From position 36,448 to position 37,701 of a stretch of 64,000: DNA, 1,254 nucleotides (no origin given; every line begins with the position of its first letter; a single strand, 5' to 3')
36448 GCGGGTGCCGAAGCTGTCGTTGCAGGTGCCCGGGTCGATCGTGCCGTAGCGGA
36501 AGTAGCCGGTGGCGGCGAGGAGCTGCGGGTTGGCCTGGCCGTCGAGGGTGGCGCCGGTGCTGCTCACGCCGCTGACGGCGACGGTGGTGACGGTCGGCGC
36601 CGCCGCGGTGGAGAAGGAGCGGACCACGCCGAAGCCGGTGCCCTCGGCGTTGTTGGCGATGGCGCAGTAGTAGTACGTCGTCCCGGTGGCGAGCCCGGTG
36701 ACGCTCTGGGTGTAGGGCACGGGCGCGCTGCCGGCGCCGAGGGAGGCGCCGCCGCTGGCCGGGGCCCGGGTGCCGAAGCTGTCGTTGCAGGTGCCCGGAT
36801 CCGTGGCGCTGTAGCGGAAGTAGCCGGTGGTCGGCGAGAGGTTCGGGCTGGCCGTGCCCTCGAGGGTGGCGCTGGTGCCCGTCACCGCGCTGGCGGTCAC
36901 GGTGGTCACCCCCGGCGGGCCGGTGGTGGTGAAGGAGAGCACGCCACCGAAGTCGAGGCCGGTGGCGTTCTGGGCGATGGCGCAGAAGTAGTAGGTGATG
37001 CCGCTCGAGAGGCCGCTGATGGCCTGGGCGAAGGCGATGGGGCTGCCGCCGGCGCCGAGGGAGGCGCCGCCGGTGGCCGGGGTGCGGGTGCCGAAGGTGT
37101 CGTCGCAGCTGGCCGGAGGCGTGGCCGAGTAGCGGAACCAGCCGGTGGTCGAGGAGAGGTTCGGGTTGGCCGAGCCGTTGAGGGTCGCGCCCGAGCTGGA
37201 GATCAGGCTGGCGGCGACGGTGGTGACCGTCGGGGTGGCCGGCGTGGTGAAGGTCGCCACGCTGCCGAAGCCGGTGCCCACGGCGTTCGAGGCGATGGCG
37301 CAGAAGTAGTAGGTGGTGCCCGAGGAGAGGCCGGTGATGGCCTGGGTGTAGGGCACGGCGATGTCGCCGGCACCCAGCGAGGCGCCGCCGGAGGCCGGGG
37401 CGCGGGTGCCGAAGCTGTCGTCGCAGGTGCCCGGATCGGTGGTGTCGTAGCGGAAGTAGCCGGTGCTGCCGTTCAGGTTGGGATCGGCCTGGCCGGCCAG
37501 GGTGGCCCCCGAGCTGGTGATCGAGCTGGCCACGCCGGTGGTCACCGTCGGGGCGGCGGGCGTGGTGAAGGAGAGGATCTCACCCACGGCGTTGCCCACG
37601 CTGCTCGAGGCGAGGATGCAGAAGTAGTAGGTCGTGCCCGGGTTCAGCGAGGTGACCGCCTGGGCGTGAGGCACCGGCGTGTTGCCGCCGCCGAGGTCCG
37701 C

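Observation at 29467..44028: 14.6-kb gene for a 4,853-aa surface protein made of 45 FN3-like repeats with conserved Cys pair and a MYXO-CTERM anchor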

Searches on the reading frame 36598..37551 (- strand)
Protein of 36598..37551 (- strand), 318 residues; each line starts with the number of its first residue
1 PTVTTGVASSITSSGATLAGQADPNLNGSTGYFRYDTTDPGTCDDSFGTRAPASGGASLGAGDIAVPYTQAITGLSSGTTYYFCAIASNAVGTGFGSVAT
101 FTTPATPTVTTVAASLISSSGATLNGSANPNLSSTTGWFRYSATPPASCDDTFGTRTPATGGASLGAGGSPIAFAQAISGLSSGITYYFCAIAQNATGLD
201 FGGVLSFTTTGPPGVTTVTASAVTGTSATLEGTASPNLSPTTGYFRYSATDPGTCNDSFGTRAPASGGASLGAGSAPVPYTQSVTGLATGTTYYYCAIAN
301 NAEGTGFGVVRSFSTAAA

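Call 21: find_homologous_proteins(query=window:36598-37551:-, max_evalue=0.00001)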
Query window:36598-37551:- (318 aa): 419 proteins with E <= 0.00001 among 8000 candidates; the best 120 are listed.
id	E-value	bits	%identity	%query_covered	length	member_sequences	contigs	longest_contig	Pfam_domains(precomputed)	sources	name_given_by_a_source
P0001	9.2e-216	733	62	99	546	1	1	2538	PF16655.13,PF00041.28,PF16656.12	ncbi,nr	ncbi:MAG TPA: hypothetical protein PKA58_24305, partial [Polyangium sp.]|nr:hypothetical protein [Po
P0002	3.9e-169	580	58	95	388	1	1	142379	PF16656.12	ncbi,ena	-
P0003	2.3e-164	564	56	95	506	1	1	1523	PF16655.13,PF00041.28,PF16656.12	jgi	-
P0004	3.4e-161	554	53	100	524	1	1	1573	PF25059.2,PF00041.28,PF16656.12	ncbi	ncbi:MAG TPA: hypothetical protein VGD87_04360, partial [Archangium sp.]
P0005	2.1e-154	531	54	96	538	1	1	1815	PF25059.2,PF00041.28,PF16656.12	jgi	jgi:YHS domain-containing protein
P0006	8.5e-145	500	58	94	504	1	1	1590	PF16655.13,PF00041.28,PF16656.12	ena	-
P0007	4.3e-137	475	47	97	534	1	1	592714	-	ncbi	-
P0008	4.7e-129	448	53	96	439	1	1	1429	PF16656.12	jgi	-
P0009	4.4e-127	442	52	100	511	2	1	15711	PF25059.2,PF00041.28,PF16656.12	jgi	jgi:MYXO-CTERM domain-containing protein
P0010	5.8e-125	435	58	99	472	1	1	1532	PF00041.28,PF16656.12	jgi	jgi:MYXO-CTERM domain-containing protein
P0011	7.8e-125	434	55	100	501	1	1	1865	PF00041.28,PF16656.12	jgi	-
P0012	3.0e-123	429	55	100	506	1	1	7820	PF00041.28,PF16656.12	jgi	jgi:MYXO-CTERM domain-containing protein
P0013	4.9e-123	428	63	76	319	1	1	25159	PF25059.2,PF00041.28,PF16656.12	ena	-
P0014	7.5e-123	428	50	99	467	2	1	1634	PF00041.28,PF16656.12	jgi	jgi:MYXO-CTERM domain-containing protein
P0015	1.0e-122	427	56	94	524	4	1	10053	PF16656.12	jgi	jgi:hypothetical protein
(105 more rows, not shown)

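Call 22: find_related_loci(query=window:36598-37551:-, collection=genome_contigs, flank=10000)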
Query window:36598-37551:- (318 aa) in genome_contigs; peptide patterns used: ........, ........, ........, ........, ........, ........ (x = any residue, [..] = any of these).
219 stretches matched a pattern; 164 encode a relative of the query (tblastn E <= 1e-3); the best 80 are kept; 65 distinct loci.
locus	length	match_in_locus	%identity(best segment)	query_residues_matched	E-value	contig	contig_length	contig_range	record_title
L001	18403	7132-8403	68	1-318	2e-130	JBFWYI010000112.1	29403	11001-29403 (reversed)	MAG: Sandaracinaceae bacterium isolate CA_2019_TPBS_160 NODE_7967_length_29403_cov_6.362379_TPBS, whole genome shotgun s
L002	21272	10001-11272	64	1-318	4e-123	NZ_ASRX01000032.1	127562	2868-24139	Chondromyces apiculatus DSM 436 contig32, whole genome shotgun sequence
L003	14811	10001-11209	62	1-318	9e-122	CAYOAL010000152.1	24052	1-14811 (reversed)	MAG TPA_asm: uncultured Polyangiaceae bacterium isolate binchicken_co350_157 genome assembly, contig: NODE_2718_length_2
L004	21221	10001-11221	64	1-318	2e-119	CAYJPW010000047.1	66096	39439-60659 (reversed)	MAG TPA_asm: uncultured Polyangiaceae bacterium isolate ERP124720_co1_193 genome assembly, contig: NODE_603_length_66096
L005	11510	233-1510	61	1-318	4e-119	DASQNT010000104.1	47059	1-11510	MAG TPA_asm: Polyangiaceae bacterium isolate SMAG_U10783 k141_79480, whole genome shotgun sequence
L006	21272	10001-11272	62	1-318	9e-118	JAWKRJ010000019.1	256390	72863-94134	MAG: Polyangiaceae bacterium isolate BC1.186 BC1.186.fa-19, whole genome shotgun sequence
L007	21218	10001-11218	65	8-317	3e-116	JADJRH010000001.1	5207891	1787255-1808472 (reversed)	MAG: Polyangiaceae bacterium isolate Fred_18-Q3-R57-64_MAXAC.407 tig00000220-10-52028170, whole genome shotgun sequence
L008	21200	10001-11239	63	1-318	1e-120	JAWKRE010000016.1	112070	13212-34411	MAG: Polyangiaceae bacterium isolate ABC1.6 ABC1.6.fa-16, whole genome shotgun sequence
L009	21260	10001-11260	63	1-315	7e-117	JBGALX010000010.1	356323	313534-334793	MAG: Myxococcaceae bacterium isolate MAG_AAO_H10.48 AAOH10-48_opera_contig_107, whole genome shotgun sequence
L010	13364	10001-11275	65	1-318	7e-116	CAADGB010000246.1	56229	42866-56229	uncultured delta proteobacterium isolate PRO4.fa.gz genome assembly, contig: k127_264747, whole genome shotgun sequence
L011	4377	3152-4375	62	1-317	2e-116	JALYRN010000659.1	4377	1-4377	MAG: Myxococcota bacterium isolate MDV bin90 SD1454_NODE_10077_length_4377_cov_3.463294, whole genome shotgun sequence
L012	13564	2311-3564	65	1-318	5e-115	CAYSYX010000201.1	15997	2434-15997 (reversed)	MAG TPA_asm: uncultured Polyangium sp. isolate SRP257259_co1_164 genome assembly, contig: NODE_4686_length_15997_cov_5.8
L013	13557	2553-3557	60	1-318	8e-114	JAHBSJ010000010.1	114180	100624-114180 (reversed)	MAG: Acidobacteria bacterium isolate ACE_ACI5 ACI5_10, whole genome shotgun sequence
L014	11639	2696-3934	61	7-318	3e-113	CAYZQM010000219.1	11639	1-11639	MAG TPA_asm: uncultured Sandaracinaceae bacterium isolate binchicken_co179_62 genome assembly, contig: NODE_10464_length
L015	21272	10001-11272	59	1-318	3e-112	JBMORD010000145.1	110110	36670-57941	MAG: Myxococcota bacterium isolate Betzabe_MAG171 MAG171_145, whole genome shotgun sequence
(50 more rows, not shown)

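Call 46: predict_structure(alignment_id=A2)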
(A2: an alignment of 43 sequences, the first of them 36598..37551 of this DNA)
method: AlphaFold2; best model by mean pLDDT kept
length: 318 residues; sequences in the alignment: 43
mean_pLDDT: 96.4   pTM: 0.75
mean pLDDT of the five models: 96.4, 96.1, 95.9, 95.7, 95.4
residues with pLDDT >= 90: 312; 70-90: 6; 50-70: 0; < 50: 0
segments of 3 or more residues with pLDDT < 50: none
pLDDT, mean of each block of 10 residues (from residue 1): 97 97 96 98 95 96 96 97 98 97 97 95 98 97 96 95 96 98 95 97 96 96 97 95 98 96 96 95 97 98 95 93
secondary structure, 60 per line:
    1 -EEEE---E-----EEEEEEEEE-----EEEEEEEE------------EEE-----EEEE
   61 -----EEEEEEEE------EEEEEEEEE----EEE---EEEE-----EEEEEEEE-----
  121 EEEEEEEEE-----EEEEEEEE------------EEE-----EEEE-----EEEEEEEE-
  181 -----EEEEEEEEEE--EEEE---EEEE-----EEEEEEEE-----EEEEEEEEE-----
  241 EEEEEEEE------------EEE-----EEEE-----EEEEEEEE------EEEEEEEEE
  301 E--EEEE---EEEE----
elements in order: E2-5 E15-23 E29-36 E49-51 E57-60 E66-73 E80-88 E93-95 E99-102 E108-115 E121-129 E135-142 E155-157 E163-166 E172-179 E186-195 E198-201 E205-208 E214-221 E227-235 E241-248 E261-263 E269-272 E278-285 E292-301 E304-307 E311-314

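Call 57: fold_search(model_id=the predicted structure, library=pdb)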
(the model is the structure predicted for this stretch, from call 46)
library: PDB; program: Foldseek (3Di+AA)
matches with E <= 10: 1888; with E <= 0.001: 284
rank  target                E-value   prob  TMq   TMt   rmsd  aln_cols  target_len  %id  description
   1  7y8s_B                1.5e-10  1.00  0.37  0.40  16.0       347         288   16  Crystal structure of sDscam FNIII1-3 domains, isoform beta2v6 (released 2023-05-24)
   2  6xay_B                2.9e-10  1.00  0.24  0.27  13.6       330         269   15  Structure of a fragment of human fibronectin containing the 10th, 11th and 12th type III domains (released 2021-06-09)
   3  7mrs_A                6.6e-10  1.00  0.27  0.28  15.0       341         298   18  Zebrafish CNTN4 APPb complex (released 2022-01-05)
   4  7y8s_A                6.9e-10  1.00  0.32  0.35  16.8       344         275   14  Crystal structure of sDscam FNIII1-3 domains, isoform beta2v6 (released 2023-05-24)
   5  6tpw                  8.0e-10  1.00  0.35  0.31  10.7       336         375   17  Crystal structures of FNIII domain one through four of the human leucocyte common antigen-related protein ( LAR) (released 2020-05-13)
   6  6xay_A                1.1e-09  1.00  0.25  0.28  13.5       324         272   14  Structure of a fragment of human fibronectin containing the 10th, 11th and 12th type III domains (released 2021-06-09)
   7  6x3a                  1.4e-09  1.00  0.38  0.39  11.5       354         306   13  Crystal structure of the FN4-FN6 domains of human PTPRD (released 2021-05-26)
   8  5utk_B                2.7e-09  1.00  0.28  0.31  12.2       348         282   13  Crystal structure of the membrane proximal three fibronectin type III (FNIII) domains of Tie2 (Tie2[FNIIIa-c]) (released 2017-04-12)
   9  7mro                  3.4e-09  1.00  0.25  0.25  15.2       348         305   18  Zebrafish CNTN4 FN1-FN3 domains (released 2022-01-05)
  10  7mrk_D                3.4e-09  1.00  0.26  0.27  13.9       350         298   15  Chicken CNTN4 APP complex (released 2022-01-05)
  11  5e53_D                4.4e-09  1.00  0.28  0.29  15.0       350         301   12  Crystal structure of chicken CNTN1 FN1-FN3 domains (released 2016-08-31)
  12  5e4s                  4.8e-09  1.00  0.27  0.28  16.0       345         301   14  Crystal structure of mouse CNTN4 FN1-FN3 domains (released 2016-08-31)
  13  5e7l                  5.3e-09  1.00  0.32  0.33  15.3       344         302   16  Crystal structure of mouse CNTN2 FN1-FN3 domains (released 2016-08-31)
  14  7mrq                  5.6e-09  1.00  0.33  0.34  11.4       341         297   14  Chicken CNTN4 FN1-FN3 domains with T751A, V752A, Y781A, E786A mutations (released 2022-01-05)
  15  5e53_B                6.7e-09  1.00  0.30  0.31  13.7       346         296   14  Crystal structure of chicken CNTN1 FN1-FN3 domains (released 2016-08-31)
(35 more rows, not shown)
